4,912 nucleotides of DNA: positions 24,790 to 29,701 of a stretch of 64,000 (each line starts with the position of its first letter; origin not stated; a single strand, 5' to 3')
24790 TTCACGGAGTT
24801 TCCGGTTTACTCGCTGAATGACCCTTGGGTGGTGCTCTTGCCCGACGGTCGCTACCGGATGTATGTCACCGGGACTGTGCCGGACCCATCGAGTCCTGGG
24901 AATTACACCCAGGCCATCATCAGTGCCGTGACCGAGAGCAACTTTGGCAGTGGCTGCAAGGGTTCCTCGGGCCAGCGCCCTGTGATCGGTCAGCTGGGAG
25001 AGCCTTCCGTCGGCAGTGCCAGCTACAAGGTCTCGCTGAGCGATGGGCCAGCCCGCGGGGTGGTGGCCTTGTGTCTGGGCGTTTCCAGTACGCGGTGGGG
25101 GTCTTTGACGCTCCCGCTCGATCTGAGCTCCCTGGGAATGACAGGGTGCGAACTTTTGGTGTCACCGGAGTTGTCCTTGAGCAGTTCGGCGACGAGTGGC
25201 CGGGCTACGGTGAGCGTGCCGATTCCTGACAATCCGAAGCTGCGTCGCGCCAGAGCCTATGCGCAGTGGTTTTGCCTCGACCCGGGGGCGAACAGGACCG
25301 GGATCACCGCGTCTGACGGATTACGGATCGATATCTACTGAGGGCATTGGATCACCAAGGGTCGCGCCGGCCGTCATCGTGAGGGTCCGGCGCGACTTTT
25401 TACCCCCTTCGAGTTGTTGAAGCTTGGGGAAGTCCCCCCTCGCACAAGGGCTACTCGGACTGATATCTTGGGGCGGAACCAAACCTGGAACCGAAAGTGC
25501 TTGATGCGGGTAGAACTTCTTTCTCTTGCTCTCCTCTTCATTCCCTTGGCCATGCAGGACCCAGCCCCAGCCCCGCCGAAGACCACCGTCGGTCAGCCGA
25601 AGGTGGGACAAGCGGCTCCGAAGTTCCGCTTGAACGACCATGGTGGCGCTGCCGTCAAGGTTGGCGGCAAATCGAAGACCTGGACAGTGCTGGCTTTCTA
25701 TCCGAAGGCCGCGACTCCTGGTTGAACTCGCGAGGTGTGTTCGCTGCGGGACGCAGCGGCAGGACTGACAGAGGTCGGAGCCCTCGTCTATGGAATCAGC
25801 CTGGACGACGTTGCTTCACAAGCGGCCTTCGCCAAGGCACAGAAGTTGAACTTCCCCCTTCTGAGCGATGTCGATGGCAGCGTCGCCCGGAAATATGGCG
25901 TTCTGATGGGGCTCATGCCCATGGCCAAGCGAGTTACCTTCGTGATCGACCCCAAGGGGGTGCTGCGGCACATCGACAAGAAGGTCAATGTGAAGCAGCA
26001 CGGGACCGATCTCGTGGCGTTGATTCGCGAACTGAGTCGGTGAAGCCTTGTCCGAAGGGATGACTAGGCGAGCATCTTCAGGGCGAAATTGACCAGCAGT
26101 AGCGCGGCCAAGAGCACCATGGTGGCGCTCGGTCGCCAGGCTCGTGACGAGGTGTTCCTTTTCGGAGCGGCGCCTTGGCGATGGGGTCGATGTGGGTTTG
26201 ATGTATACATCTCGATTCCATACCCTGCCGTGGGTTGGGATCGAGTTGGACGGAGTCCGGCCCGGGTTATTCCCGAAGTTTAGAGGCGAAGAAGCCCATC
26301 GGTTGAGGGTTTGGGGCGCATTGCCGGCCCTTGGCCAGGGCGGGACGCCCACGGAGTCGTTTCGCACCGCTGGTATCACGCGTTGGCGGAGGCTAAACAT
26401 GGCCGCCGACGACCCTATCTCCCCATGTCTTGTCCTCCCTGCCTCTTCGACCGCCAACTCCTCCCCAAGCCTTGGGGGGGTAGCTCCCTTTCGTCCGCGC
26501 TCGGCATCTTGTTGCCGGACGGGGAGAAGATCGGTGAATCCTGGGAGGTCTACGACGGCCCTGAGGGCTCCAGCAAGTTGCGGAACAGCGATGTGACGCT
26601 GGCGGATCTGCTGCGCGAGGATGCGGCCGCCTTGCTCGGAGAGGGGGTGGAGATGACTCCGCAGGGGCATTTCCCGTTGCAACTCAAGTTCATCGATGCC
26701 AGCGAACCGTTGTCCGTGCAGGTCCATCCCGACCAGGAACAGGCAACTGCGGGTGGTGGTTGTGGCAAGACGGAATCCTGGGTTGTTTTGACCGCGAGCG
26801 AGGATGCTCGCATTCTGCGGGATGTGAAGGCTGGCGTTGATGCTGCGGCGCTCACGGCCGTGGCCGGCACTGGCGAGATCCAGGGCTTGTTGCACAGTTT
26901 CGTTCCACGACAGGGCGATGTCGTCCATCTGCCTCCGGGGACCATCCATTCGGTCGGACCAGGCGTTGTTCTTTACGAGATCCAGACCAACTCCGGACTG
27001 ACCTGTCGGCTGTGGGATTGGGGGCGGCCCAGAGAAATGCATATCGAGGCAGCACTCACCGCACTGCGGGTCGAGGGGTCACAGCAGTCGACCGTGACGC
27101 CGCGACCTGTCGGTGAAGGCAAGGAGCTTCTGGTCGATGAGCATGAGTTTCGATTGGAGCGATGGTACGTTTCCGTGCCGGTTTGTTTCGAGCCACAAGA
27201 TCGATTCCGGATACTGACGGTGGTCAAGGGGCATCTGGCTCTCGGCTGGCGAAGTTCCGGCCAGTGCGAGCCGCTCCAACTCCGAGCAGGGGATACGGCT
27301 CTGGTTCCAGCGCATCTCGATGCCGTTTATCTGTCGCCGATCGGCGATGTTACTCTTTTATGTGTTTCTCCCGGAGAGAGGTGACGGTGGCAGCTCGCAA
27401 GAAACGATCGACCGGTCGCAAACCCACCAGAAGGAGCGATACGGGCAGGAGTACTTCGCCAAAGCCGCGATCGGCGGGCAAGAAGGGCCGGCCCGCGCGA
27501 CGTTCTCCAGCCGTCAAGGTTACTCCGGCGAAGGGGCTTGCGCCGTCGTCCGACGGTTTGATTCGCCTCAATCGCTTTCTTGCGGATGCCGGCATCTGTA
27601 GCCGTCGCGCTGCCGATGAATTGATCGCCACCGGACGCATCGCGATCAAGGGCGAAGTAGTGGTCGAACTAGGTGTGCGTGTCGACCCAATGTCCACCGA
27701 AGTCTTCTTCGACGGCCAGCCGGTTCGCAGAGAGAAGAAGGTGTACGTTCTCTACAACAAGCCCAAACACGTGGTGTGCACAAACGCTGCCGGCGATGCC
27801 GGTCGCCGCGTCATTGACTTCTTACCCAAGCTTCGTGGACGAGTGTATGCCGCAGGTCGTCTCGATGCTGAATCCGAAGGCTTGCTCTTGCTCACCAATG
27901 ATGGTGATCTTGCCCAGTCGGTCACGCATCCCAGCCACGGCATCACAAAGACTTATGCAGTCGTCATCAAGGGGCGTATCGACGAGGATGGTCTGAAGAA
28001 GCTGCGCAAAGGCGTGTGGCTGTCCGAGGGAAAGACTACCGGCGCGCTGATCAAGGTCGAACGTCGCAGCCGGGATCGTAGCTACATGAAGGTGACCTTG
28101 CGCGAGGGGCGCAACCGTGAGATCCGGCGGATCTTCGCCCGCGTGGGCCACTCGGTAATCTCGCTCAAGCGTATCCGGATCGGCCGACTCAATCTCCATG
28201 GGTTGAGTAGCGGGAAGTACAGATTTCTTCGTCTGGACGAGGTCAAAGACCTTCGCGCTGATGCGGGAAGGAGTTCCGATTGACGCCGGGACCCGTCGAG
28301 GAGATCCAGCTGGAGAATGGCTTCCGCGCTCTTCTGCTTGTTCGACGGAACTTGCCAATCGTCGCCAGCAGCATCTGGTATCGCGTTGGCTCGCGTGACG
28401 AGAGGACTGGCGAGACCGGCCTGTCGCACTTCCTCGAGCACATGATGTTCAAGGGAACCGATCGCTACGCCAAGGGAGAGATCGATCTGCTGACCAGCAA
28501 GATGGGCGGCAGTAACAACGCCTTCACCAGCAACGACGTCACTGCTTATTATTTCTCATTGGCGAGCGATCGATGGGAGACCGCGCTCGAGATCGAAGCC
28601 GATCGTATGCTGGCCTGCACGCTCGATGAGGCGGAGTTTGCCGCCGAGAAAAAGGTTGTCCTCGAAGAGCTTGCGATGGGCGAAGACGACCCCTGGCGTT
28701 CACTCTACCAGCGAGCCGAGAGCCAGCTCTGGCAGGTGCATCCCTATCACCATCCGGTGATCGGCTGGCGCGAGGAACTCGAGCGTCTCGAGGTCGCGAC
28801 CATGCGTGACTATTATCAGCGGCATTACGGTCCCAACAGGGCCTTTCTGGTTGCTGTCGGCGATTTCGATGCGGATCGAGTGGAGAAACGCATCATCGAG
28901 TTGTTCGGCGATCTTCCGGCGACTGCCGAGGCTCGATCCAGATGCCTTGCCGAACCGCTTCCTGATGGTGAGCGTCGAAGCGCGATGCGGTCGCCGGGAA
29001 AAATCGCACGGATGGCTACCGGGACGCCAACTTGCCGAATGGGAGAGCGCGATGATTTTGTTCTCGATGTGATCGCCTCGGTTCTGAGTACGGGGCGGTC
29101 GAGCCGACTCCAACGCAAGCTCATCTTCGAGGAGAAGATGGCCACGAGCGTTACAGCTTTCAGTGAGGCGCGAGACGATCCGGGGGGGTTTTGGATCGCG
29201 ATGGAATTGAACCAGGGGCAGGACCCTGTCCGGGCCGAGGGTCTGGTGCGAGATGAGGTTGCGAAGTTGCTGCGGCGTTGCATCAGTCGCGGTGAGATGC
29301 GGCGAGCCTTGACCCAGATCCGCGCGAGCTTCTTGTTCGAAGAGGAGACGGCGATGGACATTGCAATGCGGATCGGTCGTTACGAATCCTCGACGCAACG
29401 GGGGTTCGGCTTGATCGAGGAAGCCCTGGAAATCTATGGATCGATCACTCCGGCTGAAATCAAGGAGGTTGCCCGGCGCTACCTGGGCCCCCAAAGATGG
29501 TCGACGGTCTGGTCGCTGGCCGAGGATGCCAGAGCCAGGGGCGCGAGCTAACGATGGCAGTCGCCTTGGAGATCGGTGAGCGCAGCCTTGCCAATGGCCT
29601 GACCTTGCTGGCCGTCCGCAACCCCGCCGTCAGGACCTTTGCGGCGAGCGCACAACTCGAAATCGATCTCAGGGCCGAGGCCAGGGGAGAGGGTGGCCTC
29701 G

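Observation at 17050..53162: A recurrent ~110-130 aa C-terminal module on six to seven otherwise unrelated secreted proteins: candidate undescribed sorting/anchoring domain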

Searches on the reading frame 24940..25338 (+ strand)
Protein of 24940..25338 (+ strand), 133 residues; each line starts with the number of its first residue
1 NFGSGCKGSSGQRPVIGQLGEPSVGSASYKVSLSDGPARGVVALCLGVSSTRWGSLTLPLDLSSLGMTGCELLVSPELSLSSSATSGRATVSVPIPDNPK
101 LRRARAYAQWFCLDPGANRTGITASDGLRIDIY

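Call 13: search_protein_families(library=pfam, proteins=[window:24940-25338:+], max_evalue=10)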
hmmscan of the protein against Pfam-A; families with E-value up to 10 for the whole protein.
seq(133 aa): 0 families

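Call 16: find_homologous_proteins(query=window:24940-25338:+, max_evalue=0.01)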
Query seq(133 aa) (133 aa): 1 proteins with E <= 0.01 among 73 candidates.
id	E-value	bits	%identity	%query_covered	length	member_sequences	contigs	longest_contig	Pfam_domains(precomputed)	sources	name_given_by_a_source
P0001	2.8e-45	172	61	99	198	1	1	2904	-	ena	-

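Call 26: search_protein_representatives(alignment_id=A1)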
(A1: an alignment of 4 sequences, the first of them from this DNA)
Query: 4 sequences, 130 profile positions. Proteins with E-value up to 0.001 (for the whole library): 6144; up to 1e-10: 814; up to 1e-30: 1. The best 150 are listed.
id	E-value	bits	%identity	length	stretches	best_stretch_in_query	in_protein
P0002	6.7e-49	181.7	-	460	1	1-128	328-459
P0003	1.4e-21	93.3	-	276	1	2-123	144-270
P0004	9.6e-21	90.6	-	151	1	1-127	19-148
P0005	1.7e-20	89.8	-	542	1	2-123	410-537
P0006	7.5e-20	87.7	-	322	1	2-128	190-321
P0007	1.2e-19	87.0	-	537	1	2-123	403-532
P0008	2.0e-19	86.3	-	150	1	2-127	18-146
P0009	3.7e-19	85.5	-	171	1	2-128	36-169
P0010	5.0e-19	85.1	-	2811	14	18-62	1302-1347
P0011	6.7e-19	84.6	-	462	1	2-128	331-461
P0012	9.8e-19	84.1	-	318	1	6-124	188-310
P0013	1.1e-18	83.9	-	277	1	1-127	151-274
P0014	1.4e-18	83.6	-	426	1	1-123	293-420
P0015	2.8e-18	82.6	-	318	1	6-127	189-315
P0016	4.4e-18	82.0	-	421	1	2-124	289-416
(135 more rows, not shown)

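Call 38: search_protein_families(library=pfam, alignment_id=A2, max_evalue=1)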
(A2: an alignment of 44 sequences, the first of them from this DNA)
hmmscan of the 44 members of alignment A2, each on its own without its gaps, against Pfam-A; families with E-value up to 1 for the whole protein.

A. member 1, seq(133 aa): 0 families

B. families by the number of members that match (of 44 scanned): 9 families
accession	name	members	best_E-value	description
PF13605.11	DUF4141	5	0.041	Domain of unknown function (DUF4141)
PF15840.10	ARL17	1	0.1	ADP-ribosylation factor-like protein 17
PF15553.11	TEX19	1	0.13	Testis-expressed protein 19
PF03409.20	Glycoprotein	1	0.15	Transmembrane glycoprotein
PF21546.3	FGGY_C_2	1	0.15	Carbohydrate kinase FGGY, C-terminal domain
PF20530.3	DUF6745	1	0.23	Domain of unknown function (DUF6745)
PF18402.7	Thioredoxin_14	1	0.25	Thioredoxin-like domain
PF04304.18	DUF454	1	0.64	Protein of unknown function (DUF454)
PF17715.6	DUF5560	1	0.98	Family of unknown function (DUF5560)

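Call 39: search_protein_families(library=ncbifam, alignment_id=A2, max_evalue=1)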
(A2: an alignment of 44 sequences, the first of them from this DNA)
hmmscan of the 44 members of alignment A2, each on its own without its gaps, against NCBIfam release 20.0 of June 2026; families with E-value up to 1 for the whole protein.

A. member 1, seq(133 aa): 0 families

B. families by the number of members that match (of 44 scanned): 1 family
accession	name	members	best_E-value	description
NF004689.0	PRK06031.1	1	0.019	phosphoribosyltransferase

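Call 40: search_solved_structures(query=A2, max_evalue=10)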
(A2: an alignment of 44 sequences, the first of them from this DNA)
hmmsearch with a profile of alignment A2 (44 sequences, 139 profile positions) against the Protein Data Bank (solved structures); distinct sequences matched with E-value up to 10: 0.

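Call 46: predict_structure(alignment_id=A2)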
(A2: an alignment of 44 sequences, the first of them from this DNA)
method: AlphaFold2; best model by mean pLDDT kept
length: 133 residues; sequences in the alignment: 44
mean_pLDDT: 97.9   pTM: 0.90
mean pLDDT of the five models: 97.9, 97.8, 97.8, 97.8, 97.6
residues with pLDDT >= 90: 133; 70-90: 0; 50-70: 0; < 50: 0
segments of 3 or more residues with pLDDT < 50: none
pLDDT, mean of each block of 10 residues (from residue 1): 97 98 98 98 99 98 97 98 98 98 98 98 98 97
secondary structure, 60 per line:
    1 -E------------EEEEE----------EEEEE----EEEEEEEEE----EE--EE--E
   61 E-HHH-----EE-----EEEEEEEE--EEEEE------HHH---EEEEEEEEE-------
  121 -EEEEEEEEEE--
elements in order: E15-19 E30-34 E39-47 E78-85 E88-92 E105-113 E122-131

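Call 49: fold_search(model_id=the predicted structure, library=pdb)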
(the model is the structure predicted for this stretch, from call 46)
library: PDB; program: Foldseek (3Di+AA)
matches with E <= 10: 1271; with E <= 0.001: 0
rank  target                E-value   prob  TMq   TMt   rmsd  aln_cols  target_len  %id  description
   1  8cka_B                2.0e-03  1.00  0.45  0.18   6.6       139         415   13  Deinococcus radidurans HPI S-layer (released 2023-04-19)
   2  5cl2_B                2.7e-03  0.99  0.41  0.26   7.8       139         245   12  Crystal structure of Spo0M, sporulation control protein, from Bacillus subtilis. (released 2015-12-16)
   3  2ag2_C                3.2e-03  0.87  0.33  0.29  12.8       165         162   13  Crystal Structure Analysis of GM2-activator protein complexed with Phosphatidylcholine (released 2005-10-25)
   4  1pu5_A                3.3e-03  0.89  0.34  0.30  12.5       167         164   13  GM2-activator Protein crystal structure (released 2004-06-29)
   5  1tjj_C                3.5e-03  0.85  0.33  0.29  12.8       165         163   13  Human GM2 Activator Protein PAF complex (released 2004-12-07)
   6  7q5z                  4.7e-03  1.00  0.53  0.06  14.4       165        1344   14  Cryo-EM structure of native human A2ML1 (released 2022-04-20)
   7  3wea_A                5.5e-03  0.82  0.33  0.34  11.8       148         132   11  Crystal structure of a Niemann-Pick type C2 protein from Japanese carpenter ant (released 2014-02-05)
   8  2ag9_A                6.2e-03  0.75  0.32  0.28  12.4       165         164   12  Crystal Structure of the Y137S mutant of GM2-Activator Protein (released 2005-10-25)
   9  1g13_A                6.6e-03  0.75  0.34  0.30  12.3       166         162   14  HUMAN GM2 ACTIVATOR STRUCTURE (released 2001-04-11)
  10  1nep                  7.8e-03  0.85  0.36  0.37  11.6       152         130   12  Crystal Structure Analysis of the Bovine NPC2 (Niemann-Pick C2) Protein (released 2003-01-28)
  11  1pu5_C                8.2e-03  0.75  0.33  0.29  12.8       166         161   14  GM2-activator Protein crystal structure (released 2004-06-29)
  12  5cl2_A                1.1e-02  0.93  0.40  0.25   8.3       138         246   13  Crystal structure of Spo0M, sporulation control protein, from Bacillus subtilis. (released 2015-12-16)
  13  2bem_A                1.2e-02  0.94  0.42  0.35   8.6       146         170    8  Crystal structure of the Serratia marcescens chitin-binding protein CBP21 (released 2004-12-08)
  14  8xgl_A                1.3e-02  0.97  0.43  0.47   6.5       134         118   13  Structure of the Magnaporthe oryzae effector NIS1 (released 2024-09-18)
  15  5kwy_D                1.4e-02  0.77  0.35  0.36  11.2       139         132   11  Structure of human NPC1 middle lumenal domain bound to NPC2 (released 2016-08-24)
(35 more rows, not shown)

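Call 53: search_protein_families(library=pfam, alignment_id=A4, max_evalue=0.001)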
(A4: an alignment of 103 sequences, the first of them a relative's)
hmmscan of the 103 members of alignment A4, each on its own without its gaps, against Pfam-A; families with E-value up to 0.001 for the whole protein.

A. member 1, P0002 (460 aa): 0 families

B. families by the number of members that match (of 103 scanned): 30 families (the first 25 are shown)
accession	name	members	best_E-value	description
PF01839.29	FG-GAP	13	2e-66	FG-GAP repeat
PF13517.12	FG-GAP_3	13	5.3e-34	FG-GAP-like repeat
PF24681.1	Kelch_KLHDC2_KLHL20_DRC7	9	9.2e-55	KLHDC2/KLHL20/DRC7 Kelch-repeats domain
PF13415.12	Kelch_3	8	2e-36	Galactose oxidase, central domain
PF24981.1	Beta-prop_ATRN-LZTR1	8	6.2e-27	Attractin/LZTR1 beta-propeller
PF13418.12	Kelch_4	7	7.4e-25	Galactose oxidase, central domain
PF13229.12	Beta_helix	5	8.1e-11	Right handed beta helix region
PF07646.21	Kelch_2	4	5e-13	Kelch motif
PF13964.12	Kelch_6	4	4.6e-10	Kelch motif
PF13854.13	Kelch_HCF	4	6.1e-10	Host cell factor, Kelch-repeats domain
PF23727.1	Beta-prop_FAM234A_B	4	5.7e-09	FAM234A/B beta-propeller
PF13313.11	DUF4082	4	1.4e-07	Domain of unknown function (DUF4082)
PF13385.13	Laminin_G_3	2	3.5e-21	Concanavalin A-like lectin/glucanases superfamily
PF05048.19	NosD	2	1.5e-05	Periplasmic copper-binding protein (NosD)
PF07452.17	CHRD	1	8.6e-88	CHRD domain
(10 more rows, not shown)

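Call 86: search_protein_families(library=ncbifam, alignment_id=A4, max_evalue=0.001)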
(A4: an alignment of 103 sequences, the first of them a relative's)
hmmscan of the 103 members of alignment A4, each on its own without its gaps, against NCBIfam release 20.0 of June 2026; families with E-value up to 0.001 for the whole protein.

A. member 1, P0002 (460 aa): 0 families

B. families by the number of members that match (of 103 scanned): 13 families
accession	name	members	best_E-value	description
NF047539.1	XAC2610_fam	7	8e-08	XAC2610-related protein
NF041539.1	choice_anch_R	3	1.2e-05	choice-of-anchor R domain-containing protein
NF041518.1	choice_anch_Q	3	1.5e-05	choice-of-anchor Q domain-containing protein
NF052521.1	TafC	2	0.00019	TafC family fimbrial protein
TIGR03921.1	T7SS_mycosin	1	5.6e-15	type VII secretion-associated serine protease mycosin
NF058597.1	CoaZ_rpt_PGGG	1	1.4e-13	choice-of-anchor Z repeating domain-containing protein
NF033595.1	denti_PrtP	1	6.5e-10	dentilisin complex serine proteinase subunit PrtP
NF033103.1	bla_class_A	1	3.3e-07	class A beta-lactamase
NF040809.1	germ_prot_CspBA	1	0.00012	bifunctional germination protease/germinant receptor pseudoprotease CspBA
NF040553.1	SGO_0316_fam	1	0.00015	SGO_0316/SGO_0317 family LPXTG-anchored serine peptidase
NF000232.1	lactamase_L2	1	0.00033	L2 family extended-spectrum class A beta-lactamase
NF041516.1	PA2928_fam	1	0.00057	PA2928 family protein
NF050797.1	blaCESS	1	0.00081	CESS family extended-spectrum class A beta-lactamase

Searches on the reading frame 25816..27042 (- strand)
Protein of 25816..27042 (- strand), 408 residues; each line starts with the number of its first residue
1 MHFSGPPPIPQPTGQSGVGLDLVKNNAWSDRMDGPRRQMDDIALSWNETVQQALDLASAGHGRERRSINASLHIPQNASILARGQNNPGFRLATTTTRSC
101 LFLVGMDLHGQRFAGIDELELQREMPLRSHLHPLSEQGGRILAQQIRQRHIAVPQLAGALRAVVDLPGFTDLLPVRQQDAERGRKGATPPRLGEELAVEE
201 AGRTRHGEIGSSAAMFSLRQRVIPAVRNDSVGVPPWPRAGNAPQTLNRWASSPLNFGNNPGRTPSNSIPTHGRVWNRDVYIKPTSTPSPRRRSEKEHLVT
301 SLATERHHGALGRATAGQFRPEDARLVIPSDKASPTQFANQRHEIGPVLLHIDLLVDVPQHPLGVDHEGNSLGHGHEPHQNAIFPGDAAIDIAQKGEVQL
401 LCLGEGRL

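Call 21: search_protein_families(library=pfam, proteins=[window:25816-27042:-], max_evalue=0.001)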
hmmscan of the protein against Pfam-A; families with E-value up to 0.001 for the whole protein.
window:25816-27042:- (408 aa): 0 families

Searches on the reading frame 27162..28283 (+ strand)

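Call 21: search_protein_families(library=pfam, proteins=[window:27162-28283:+], max_evalue=0.001)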
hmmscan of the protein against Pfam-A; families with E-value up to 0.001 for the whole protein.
window:27162-28283:+ (373 aa): 2 families
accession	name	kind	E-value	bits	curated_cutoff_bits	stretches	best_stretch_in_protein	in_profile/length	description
PF00849.27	PseudoU_synth_2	-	5.2e-20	72.7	26.8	1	195-326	2-151/152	RNA pseudouridylate synthase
PF01479.30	S4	-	6.9e-06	26.1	22.8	1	135-177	2-45/48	S4 domain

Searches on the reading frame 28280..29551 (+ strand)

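Call 21: search_protein_families(library=pfam, proteins=[window:28280-29551:+], max_evalue=0.001)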
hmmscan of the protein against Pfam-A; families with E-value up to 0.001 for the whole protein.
window:28280-29551:+ (423 aa): 2 families
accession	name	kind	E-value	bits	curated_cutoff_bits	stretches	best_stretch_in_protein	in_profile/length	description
PF00675.25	Peptidase_M16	-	1.4e-29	103.4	22.3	1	26-161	11-146/149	Insulinase (Peptidase family M16)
PF05193.26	Peptidase_M16_C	-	8.6e-25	88.1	23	1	172-346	4-180/181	Peptidase M16 inactive domain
